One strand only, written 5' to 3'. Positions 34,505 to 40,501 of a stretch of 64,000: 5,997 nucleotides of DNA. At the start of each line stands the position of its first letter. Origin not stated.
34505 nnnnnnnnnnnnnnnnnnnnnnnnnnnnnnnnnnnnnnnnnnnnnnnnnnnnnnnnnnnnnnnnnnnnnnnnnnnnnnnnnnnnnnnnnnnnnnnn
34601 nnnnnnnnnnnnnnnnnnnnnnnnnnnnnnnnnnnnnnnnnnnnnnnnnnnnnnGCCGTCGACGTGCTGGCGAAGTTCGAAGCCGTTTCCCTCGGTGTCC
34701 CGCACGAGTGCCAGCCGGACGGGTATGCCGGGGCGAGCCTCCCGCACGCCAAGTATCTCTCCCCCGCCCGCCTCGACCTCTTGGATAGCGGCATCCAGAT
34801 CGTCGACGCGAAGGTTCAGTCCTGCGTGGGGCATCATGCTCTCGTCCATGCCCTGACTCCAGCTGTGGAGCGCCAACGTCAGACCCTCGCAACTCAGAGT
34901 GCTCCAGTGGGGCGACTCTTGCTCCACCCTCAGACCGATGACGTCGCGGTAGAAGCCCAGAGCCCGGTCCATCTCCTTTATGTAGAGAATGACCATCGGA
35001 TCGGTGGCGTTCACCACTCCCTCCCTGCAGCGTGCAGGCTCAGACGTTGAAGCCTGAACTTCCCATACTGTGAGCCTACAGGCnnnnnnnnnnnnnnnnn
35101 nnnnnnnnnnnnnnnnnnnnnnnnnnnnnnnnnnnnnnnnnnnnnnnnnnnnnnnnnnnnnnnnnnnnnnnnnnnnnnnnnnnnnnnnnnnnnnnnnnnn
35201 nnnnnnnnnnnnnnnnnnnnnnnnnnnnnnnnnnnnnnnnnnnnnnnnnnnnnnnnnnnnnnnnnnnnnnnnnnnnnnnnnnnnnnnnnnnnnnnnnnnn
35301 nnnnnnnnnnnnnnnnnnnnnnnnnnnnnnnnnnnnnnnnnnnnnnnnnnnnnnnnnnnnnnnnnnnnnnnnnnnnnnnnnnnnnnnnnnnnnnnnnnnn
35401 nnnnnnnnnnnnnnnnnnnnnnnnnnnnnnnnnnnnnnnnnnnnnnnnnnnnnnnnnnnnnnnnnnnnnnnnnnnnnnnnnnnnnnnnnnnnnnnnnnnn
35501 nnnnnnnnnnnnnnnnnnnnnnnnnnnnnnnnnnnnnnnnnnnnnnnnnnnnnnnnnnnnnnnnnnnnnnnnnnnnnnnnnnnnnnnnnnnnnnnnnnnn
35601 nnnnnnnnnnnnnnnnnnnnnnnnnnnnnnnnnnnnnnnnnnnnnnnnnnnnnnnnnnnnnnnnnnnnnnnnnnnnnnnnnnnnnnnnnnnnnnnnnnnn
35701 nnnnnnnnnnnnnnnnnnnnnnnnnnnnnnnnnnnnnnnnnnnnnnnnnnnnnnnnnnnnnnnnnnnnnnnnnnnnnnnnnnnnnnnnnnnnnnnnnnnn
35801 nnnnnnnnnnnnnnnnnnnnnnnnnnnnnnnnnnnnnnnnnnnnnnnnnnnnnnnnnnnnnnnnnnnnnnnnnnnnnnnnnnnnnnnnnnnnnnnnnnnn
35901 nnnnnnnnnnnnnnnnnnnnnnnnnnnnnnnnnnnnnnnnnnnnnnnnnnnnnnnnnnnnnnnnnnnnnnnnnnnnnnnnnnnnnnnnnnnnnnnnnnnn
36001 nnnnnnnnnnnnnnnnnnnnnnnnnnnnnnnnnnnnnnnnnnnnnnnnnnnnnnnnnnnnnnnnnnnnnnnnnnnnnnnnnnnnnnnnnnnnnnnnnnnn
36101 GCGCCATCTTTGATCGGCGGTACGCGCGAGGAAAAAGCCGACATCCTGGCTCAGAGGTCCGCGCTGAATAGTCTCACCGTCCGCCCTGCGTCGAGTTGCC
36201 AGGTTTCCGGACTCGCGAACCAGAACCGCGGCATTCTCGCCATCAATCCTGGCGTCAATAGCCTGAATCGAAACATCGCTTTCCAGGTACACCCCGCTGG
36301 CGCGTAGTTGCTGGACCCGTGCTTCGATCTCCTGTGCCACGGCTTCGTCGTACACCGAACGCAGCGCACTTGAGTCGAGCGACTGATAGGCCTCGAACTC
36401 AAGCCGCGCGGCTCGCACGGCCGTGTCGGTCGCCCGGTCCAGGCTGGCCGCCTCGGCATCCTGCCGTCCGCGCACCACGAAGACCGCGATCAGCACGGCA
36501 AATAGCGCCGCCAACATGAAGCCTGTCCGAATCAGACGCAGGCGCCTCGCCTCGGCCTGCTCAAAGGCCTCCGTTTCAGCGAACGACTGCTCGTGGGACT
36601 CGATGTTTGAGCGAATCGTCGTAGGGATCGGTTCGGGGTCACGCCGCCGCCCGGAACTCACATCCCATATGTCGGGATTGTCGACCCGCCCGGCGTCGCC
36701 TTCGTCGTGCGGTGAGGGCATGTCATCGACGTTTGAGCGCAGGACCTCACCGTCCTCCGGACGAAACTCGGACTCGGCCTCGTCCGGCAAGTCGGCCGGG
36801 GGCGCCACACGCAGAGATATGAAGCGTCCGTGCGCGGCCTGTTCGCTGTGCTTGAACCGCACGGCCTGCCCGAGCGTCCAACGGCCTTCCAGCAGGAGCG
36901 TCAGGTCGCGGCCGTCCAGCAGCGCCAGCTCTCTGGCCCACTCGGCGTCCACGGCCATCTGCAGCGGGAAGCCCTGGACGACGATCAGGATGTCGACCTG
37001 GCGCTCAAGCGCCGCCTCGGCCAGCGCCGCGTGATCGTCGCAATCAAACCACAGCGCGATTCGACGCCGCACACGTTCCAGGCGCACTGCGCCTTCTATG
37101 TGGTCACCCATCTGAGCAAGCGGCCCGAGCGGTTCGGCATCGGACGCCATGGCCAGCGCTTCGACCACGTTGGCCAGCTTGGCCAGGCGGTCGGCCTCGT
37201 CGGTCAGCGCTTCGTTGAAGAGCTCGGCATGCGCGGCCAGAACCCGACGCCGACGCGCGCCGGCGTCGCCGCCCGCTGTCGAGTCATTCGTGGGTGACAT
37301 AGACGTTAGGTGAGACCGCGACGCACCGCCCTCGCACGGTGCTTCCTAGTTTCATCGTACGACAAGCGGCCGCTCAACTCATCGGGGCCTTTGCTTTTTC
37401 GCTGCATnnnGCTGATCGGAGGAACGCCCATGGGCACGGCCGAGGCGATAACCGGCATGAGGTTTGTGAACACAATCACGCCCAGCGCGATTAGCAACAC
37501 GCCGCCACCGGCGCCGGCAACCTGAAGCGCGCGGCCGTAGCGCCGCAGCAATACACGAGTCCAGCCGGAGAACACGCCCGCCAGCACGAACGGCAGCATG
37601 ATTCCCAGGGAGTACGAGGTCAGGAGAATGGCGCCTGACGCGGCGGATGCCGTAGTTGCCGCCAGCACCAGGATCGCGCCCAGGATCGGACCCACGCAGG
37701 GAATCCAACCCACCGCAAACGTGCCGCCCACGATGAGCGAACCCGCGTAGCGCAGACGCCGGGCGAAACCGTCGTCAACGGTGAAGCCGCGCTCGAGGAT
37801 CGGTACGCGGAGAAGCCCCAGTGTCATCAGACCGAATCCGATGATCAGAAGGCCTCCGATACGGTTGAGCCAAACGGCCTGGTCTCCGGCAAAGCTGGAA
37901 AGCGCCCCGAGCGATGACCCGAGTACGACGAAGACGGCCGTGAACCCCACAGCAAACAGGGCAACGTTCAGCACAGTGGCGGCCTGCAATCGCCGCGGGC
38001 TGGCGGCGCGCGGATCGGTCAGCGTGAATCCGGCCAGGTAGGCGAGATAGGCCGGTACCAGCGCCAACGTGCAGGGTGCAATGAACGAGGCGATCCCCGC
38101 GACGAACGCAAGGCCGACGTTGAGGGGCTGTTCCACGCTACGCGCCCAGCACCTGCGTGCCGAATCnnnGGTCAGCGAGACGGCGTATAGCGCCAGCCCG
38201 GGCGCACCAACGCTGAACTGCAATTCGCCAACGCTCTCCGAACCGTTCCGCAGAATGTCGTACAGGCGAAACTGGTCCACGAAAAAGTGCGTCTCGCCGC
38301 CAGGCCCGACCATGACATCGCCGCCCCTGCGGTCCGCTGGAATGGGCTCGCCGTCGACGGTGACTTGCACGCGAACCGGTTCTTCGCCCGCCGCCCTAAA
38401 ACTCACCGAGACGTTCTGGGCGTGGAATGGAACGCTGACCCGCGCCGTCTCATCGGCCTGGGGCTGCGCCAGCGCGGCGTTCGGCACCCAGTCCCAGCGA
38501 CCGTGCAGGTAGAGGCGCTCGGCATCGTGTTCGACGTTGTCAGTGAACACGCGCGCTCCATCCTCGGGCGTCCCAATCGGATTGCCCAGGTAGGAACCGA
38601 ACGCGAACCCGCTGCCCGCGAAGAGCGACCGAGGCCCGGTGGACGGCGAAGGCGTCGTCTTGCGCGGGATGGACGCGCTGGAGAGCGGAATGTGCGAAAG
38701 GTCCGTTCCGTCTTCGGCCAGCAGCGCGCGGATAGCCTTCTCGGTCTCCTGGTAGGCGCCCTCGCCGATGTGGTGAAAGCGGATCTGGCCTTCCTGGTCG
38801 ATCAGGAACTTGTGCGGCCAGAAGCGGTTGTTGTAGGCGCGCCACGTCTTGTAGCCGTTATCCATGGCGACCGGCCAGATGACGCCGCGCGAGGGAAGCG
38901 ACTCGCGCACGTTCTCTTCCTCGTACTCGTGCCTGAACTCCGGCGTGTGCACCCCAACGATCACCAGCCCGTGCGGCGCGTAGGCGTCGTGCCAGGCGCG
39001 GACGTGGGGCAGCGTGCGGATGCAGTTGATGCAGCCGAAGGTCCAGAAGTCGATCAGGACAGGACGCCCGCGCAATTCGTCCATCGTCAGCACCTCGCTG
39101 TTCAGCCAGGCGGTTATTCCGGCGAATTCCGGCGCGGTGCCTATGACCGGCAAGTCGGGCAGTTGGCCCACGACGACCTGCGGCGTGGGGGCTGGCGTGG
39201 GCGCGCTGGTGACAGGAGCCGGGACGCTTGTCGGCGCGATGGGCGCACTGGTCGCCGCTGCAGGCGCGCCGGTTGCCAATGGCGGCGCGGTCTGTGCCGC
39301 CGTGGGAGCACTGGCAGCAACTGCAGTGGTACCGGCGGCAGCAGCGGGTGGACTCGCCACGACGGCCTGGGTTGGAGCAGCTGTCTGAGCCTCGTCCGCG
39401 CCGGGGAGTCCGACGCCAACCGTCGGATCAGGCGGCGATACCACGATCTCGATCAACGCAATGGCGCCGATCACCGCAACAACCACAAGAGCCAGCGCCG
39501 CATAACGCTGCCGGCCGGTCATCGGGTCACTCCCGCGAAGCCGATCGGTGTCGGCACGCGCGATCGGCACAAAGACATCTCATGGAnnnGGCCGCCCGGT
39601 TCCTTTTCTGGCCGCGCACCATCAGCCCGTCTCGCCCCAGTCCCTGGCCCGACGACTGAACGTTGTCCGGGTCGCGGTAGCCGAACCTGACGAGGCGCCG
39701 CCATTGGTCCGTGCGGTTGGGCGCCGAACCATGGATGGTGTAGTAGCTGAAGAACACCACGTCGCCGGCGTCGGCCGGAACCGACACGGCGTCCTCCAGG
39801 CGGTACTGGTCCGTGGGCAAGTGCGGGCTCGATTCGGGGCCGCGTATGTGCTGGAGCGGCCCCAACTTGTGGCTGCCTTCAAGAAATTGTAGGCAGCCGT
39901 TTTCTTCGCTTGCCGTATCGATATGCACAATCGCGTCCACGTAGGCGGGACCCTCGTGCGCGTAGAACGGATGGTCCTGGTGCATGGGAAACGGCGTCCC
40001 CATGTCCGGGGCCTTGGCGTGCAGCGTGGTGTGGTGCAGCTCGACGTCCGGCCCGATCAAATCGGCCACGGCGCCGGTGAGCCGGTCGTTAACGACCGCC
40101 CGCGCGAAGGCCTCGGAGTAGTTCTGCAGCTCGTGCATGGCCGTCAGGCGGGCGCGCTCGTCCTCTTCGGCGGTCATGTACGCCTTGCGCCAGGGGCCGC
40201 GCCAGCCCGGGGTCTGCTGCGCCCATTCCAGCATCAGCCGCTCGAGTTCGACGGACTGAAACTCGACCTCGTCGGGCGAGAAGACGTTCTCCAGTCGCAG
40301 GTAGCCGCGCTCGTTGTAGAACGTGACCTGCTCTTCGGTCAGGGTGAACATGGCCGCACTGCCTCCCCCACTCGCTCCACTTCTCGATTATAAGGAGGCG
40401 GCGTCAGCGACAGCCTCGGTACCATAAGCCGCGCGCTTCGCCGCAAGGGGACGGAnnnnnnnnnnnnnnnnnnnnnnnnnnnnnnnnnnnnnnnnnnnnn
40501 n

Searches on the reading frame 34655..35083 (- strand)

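Call 38: search_protein_families(library=pfam, proteins=[window:34655-35083:-], max_evalue=0.001)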
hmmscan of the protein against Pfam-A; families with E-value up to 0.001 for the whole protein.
window:34655-35083:- (143 aa): 2 families
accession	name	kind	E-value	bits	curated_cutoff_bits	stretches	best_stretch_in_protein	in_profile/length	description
PF00903.31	Glyoxalase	-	2.6e-09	38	20.6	1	31-137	5-121/121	Glyoxalase/Bleomycin resistance protein/Dioxygenase superfamily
PF18029.7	Glyoxalase_6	-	1.1e-07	32.9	23.6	1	35-137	6-105/106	Glyoxalase-like domain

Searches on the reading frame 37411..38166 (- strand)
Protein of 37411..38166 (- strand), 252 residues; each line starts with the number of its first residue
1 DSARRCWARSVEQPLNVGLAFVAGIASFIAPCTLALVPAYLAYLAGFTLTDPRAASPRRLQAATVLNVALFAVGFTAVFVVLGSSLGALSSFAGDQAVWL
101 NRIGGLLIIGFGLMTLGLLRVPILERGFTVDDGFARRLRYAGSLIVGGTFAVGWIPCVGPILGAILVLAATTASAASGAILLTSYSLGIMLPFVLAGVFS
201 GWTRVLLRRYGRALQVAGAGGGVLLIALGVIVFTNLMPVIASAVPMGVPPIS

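Call 38: search_protein_families(library=pfam, proteins=[window:37411-38166:-], max_evalue=0.001)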
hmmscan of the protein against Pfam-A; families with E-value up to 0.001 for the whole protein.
window:37411-38166:- (252 aa): 1 family
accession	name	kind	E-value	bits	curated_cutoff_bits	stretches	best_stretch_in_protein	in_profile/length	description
PF02683.22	DsbD_TM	-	1e-08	35.2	27.1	1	17-234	5-216/219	Cytochrome C biogenesis protein transmembrane domain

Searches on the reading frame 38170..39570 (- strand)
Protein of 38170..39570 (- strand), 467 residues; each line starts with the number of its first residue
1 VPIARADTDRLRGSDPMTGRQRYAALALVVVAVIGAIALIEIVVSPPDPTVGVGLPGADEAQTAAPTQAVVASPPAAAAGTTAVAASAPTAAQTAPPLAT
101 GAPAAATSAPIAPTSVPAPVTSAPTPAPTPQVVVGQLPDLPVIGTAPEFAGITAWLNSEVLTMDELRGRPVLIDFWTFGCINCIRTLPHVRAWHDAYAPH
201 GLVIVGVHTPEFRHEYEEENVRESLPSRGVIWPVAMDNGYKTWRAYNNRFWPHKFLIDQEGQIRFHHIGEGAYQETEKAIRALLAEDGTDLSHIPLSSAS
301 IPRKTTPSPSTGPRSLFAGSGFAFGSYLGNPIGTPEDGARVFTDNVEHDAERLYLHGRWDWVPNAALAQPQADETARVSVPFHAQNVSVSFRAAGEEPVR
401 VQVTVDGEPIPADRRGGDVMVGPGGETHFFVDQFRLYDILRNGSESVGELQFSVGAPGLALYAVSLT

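Call 38: search_protein_families(library=pfam, proteins=[window:38170-39570:-], max_evalue=0.001)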
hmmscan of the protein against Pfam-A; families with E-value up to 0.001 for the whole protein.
window:38170-39570:- (467 aa): 4 families
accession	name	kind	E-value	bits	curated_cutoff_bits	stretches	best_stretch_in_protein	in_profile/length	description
PF17991.7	Thioredoxin_10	-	4.3e-12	47.2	27.1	1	327-463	13-138/142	Thioredoxin like C-terminal domain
PF00578.27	AhpC-TSA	-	1e-08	35.6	26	1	146-265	5-123/124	AhpC/TSA family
PF08534.16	Redoxin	-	1.4e-07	31.9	26.6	1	146-272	6-137/148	Redoxin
PF13905.12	Thioredoxin_8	-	0.00043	21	27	1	168-263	1-94/94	Thioredoxin-like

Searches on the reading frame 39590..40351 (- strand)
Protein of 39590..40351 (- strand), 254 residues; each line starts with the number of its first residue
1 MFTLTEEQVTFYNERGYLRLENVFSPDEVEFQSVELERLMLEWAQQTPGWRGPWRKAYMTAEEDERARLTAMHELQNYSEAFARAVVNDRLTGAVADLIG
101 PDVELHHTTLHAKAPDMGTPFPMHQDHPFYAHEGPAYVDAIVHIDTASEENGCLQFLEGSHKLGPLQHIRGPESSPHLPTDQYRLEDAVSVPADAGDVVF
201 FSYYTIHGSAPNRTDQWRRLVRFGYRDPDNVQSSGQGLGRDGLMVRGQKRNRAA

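Call 3: search_protein_families(library=pfam, proteins=[window:39590-40351:-], max_evalue=1)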
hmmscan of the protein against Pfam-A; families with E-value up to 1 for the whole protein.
window:39590-40351:- (254 aa): 2 families
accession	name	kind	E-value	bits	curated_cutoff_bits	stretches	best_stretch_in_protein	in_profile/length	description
PF05721.19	PhyH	-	4.8e-36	125.5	22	1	12-219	1-212/213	Phytanoyl-CoA dioxygenase (PhyH)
PF13759.12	2OG-FeII_Oxy_5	-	0.08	13.8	27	1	182-222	59-99/101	Putative 2OG-Fe(II) oxygenase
